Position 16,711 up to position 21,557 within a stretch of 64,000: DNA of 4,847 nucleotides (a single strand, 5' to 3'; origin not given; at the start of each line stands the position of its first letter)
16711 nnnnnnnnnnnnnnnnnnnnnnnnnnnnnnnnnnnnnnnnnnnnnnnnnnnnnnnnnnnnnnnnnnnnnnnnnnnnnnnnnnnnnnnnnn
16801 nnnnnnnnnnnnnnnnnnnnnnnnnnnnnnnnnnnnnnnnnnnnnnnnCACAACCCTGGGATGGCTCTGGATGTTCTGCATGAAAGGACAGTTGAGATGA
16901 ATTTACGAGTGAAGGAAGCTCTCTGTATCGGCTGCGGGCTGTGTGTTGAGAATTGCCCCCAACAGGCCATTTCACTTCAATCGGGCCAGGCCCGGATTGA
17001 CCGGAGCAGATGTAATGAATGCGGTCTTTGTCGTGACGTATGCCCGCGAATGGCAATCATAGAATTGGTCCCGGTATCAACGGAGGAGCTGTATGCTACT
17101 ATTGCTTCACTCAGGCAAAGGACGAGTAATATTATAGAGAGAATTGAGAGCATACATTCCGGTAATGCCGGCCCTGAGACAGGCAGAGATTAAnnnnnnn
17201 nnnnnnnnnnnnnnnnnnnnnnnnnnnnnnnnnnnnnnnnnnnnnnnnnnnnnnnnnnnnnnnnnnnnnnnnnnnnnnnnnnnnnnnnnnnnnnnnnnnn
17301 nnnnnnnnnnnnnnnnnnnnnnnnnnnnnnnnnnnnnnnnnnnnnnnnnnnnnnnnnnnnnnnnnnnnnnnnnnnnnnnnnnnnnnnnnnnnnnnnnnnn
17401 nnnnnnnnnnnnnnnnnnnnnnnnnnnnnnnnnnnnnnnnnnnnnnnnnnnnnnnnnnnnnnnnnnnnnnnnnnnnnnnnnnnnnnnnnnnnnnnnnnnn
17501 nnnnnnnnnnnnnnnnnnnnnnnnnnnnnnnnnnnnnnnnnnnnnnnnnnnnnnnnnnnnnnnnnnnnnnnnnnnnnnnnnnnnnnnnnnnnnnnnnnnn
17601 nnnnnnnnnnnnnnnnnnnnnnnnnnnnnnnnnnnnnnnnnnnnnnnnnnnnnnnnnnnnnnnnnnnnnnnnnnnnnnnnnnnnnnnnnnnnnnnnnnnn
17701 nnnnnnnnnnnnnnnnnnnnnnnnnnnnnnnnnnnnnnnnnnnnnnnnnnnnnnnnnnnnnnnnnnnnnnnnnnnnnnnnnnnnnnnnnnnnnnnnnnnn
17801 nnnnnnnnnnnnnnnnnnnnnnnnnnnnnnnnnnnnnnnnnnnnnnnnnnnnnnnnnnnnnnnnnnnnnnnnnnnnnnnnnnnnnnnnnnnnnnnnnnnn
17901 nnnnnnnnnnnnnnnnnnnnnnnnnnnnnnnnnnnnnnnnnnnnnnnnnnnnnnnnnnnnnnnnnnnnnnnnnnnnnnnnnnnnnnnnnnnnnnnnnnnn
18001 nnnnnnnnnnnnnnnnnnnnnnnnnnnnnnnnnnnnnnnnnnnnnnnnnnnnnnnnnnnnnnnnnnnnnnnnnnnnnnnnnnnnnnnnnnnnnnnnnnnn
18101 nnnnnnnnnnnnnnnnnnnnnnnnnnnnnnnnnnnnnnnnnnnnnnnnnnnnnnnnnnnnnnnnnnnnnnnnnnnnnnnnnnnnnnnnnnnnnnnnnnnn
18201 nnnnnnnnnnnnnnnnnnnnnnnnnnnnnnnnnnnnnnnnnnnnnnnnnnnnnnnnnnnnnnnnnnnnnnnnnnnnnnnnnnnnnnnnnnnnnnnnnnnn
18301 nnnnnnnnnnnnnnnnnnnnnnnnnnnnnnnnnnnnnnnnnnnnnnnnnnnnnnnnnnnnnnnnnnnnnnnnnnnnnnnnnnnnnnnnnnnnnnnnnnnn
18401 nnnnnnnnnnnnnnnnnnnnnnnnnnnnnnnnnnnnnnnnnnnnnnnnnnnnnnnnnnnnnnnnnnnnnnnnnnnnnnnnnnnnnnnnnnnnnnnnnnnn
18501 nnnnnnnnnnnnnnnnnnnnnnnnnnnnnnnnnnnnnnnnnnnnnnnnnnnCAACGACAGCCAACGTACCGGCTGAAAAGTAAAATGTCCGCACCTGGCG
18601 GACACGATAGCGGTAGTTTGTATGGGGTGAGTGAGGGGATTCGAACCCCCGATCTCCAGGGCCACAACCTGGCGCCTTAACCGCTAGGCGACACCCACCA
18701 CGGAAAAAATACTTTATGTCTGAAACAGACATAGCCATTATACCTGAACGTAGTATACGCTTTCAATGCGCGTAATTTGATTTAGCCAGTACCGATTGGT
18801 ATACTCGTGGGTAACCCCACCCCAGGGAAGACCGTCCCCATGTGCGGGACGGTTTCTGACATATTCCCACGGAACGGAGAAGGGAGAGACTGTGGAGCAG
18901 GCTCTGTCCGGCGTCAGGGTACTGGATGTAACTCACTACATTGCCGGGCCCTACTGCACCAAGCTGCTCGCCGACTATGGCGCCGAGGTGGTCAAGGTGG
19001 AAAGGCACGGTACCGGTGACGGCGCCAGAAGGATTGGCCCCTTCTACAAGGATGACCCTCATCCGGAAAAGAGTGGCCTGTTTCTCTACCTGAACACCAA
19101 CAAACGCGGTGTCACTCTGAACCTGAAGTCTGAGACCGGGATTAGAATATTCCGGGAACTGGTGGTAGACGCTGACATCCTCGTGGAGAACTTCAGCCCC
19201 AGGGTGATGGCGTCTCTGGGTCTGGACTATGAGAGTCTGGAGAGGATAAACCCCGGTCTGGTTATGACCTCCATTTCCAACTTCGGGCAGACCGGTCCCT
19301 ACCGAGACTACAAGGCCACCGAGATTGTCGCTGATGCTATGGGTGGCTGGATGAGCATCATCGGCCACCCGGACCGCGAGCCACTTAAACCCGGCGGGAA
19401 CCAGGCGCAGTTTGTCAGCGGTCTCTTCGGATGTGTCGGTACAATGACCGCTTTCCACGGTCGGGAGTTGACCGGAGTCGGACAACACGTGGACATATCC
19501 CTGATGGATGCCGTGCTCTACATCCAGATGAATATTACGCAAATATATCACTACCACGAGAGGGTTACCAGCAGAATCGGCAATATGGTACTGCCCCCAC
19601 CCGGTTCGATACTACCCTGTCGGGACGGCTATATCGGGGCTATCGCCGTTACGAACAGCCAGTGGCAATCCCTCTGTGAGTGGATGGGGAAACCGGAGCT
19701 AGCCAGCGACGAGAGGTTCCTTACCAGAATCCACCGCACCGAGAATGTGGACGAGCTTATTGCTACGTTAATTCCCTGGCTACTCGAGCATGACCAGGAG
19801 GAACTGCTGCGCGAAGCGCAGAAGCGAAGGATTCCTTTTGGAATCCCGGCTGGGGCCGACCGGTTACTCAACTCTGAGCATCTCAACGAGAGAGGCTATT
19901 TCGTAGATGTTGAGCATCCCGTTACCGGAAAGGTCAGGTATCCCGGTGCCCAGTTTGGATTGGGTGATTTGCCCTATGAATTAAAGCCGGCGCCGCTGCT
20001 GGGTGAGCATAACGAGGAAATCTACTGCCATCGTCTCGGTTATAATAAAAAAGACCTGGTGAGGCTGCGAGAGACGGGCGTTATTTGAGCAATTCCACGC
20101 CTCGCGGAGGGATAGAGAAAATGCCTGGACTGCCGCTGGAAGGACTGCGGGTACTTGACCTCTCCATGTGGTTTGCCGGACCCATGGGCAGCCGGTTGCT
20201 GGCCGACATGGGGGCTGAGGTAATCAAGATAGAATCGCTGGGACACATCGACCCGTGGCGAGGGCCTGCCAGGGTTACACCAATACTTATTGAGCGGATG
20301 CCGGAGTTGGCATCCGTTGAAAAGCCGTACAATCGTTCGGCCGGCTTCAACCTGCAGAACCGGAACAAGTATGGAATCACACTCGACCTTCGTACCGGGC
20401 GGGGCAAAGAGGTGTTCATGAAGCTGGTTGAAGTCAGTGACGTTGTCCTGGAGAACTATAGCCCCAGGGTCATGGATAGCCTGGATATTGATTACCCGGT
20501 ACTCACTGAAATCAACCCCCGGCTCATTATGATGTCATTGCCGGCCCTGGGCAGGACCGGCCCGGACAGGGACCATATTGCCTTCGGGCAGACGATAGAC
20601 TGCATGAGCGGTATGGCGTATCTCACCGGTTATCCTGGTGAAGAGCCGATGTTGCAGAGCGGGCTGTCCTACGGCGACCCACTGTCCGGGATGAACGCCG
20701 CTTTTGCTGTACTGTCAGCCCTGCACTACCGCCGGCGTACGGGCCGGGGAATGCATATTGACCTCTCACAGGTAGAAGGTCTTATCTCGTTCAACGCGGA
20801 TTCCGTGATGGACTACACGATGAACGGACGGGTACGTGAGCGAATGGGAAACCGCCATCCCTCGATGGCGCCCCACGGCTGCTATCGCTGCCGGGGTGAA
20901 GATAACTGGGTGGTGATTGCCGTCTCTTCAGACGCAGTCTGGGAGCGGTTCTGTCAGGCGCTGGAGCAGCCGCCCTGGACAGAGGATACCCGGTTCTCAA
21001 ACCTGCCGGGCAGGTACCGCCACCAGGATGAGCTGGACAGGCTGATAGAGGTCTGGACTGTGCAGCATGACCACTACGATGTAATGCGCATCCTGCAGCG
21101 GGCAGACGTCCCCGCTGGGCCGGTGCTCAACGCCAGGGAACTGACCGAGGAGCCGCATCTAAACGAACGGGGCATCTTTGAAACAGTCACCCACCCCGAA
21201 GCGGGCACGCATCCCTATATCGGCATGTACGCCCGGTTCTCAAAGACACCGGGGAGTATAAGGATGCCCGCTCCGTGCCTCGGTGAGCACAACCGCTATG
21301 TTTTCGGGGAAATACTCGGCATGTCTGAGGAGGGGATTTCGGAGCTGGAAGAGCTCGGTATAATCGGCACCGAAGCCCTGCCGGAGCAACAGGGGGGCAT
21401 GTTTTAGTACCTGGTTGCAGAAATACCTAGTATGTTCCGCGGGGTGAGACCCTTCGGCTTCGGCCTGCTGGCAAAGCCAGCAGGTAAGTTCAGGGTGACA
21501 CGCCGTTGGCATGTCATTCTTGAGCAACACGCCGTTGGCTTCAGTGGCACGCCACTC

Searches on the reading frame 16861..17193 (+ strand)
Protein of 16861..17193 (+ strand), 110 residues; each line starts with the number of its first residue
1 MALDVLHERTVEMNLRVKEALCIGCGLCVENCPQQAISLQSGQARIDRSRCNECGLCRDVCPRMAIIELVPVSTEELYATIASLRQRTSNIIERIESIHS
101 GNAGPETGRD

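Call 32: search_protein_families(library=pfam, proteins=[window:16861-17193:+], max_evalue=0.001)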
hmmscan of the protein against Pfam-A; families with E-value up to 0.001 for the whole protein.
window:16861-17193:+ (110 aa): 16 families
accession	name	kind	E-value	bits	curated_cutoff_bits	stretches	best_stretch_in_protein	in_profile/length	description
PF00037.32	Fer4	-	1.4e-15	56.7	21.1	2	17-38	3-24/24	4Fe-4S binding domain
PF12837.12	Fer4_6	-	3.5e-11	42.9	25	2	17-37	4-24/24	4Fe-4S binding domain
PF12838.12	Fer4_7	-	6.9e-11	42.9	27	1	22-63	2-50/52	4Fe-4S dicluster domain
PF14697.11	Fer4_21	-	1.2e-10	41.8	35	1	16-68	2-58/59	4Fe-4S dicluster domain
PF12797.12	Fer4_2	-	4e-10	39.4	24.5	2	46-62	5-21/22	4Fe-4S binding domain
PF13484.11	Fer4_16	-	4.8e-10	40.5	30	2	22-51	2-29/66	4Fe-4S double cluster binding domain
PF13237.11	Fer4_10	-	6.6e-10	39.2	25.5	1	17-62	4-53/53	4Fe-4S dicluster domain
PF13187.11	Fer4_9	-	1.6e-09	38.1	27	1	22-66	2-52/52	4Fe-4S dicluster domain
PF13534.11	Fer4_17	-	1.8e-08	35.2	22.2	1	50-72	1-23/61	4Fe-4S dicluster domain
PF25160.1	LdpA_Fe-S-bd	-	2.6e-08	34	27.6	2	28-66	9-43/49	LdpA Fe-S cluster-binding domain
PF12800.12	Fer4_4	-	4.4e-08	33.2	24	1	49-62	2-15/17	4Fe-4S binding domain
PF12798.12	Fer4_3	-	3.6e-07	30.9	27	0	22-36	1-15/15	4Fe-4S binding domain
PF17179.9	Fer4_22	-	8.1e-07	30.3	27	0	8-35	67-94/95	4Fe-4S dicluster domain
PF13183.11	Fer4_8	-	1.4e-06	29.2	27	0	49-64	3-18/68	4Fe-4S dicluster domain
PF13459.11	Fer4_15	-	0.0001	23.3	22.4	0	19-34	5-20/66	4Fe-4S single cluster domain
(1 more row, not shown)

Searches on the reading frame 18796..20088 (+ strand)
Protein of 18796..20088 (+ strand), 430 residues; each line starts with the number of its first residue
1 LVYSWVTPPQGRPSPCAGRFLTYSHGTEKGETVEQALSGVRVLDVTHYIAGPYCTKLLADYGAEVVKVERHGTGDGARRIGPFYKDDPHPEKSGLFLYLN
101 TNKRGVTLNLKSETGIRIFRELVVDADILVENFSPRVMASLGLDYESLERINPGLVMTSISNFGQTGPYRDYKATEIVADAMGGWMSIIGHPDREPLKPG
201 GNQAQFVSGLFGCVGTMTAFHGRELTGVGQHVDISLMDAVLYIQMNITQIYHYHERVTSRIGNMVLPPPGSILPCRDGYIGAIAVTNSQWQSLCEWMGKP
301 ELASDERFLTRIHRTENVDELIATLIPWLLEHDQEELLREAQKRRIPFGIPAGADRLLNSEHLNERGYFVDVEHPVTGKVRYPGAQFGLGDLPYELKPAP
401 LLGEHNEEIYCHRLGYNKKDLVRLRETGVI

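Call 29: search_protein_families(library=pfam, proteins=[window:18796-20088:+], max_evalue=0.00001)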
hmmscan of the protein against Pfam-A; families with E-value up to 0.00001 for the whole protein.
window:18796-20088:+ (430 aa): 1 family
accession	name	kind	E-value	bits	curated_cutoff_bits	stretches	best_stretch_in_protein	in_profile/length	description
PF02515.22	CoA_transf_3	-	6.5e-107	358.2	23.3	1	37-406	1-366/366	CoA-transferase family III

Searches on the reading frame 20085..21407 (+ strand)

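Call 29: search_protein_families(library=pfam, proteins=[window:20085-21407:+], max_evalue=0.00001)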
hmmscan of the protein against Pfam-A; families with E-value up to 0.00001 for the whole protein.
window:20085-21407:+ (440 aa): 1 family
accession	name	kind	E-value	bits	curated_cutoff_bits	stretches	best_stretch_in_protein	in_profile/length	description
PF02515.22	CoA_transf_3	-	2.1e-117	392.8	23.3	1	18-403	1-366/366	CoA-transferase family III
